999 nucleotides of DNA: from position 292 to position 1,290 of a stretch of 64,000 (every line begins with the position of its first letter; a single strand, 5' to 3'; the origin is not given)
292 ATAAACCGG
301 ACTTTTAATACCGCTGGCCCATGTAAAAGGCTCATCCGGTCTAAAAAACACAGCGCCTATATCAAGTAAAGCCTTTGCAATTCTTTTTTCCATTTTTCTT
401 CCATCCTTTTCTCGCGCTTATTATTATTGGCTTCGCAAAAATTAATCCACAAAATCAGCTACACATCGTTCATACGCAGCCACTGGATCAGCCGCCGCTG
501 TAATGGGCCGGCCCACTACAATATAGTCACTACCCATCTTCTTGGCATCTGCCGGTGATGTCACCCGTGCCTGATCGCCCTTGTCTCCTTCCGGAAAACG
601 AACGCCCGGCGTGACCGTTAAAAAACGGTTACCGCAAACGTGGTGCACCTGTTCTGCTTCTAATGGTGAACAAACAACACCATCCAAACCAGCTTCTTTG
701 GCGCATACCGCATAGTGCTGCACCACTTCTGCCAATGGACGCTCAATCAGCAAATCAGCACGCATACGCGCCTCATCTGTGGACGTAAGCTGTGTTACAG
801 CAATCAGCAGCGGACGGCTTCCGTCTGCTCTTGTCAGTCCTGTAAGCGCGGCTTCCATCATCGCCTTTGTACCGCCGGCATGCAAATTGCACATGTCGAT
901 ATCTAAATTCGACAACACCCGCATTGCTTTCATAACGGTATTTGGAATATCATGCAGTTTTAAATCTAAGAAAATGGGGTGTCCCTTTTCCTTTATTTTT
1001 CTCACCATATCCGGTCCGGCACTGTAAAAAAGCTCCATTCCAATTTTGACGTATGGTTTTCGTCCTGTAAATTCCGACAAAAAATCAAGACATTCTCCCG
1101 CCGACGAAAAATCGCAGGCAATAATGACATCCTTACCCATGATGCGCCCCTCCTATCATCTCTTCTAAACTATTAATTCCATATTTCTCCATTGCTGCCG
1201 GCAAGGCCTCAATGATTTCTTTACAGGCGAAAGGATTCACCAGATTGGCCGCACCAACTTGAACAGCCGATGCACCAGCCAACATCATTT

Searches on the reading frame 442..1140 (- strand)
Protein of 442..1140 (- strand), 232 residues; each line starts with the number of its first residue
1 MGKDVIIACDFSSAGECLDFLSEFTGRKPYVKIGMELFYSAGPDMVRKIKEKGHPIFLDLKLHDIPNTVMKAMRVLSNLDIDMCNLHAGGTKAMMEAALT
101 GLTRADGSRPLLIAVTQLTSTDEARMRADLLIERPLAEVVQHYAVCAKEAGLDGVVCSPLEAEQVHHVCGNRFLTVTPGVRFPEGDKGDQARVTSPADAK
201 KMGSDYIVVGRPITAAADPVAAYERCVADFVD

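Call 33: find_encoding_contigs(protein=window:442-1140:-, flank=10000, max_places=3)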
Protein window:442-1140:- (232 aa): 1 contig read that carries it; 1 place shown.
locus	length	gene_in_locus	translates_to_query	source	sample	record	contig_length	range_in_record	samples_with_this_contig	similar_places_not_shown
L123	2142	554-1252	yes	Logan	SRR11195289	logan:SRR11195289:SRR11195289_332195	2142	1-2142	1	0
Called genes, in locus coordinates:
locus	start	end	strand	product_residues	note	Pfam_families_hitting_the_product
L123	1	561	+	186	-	?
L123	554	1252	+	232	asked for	PF00215:OMPdecase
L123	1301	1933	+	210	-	PF00156:Pribosyltran, PF14681:UPRTase (weak)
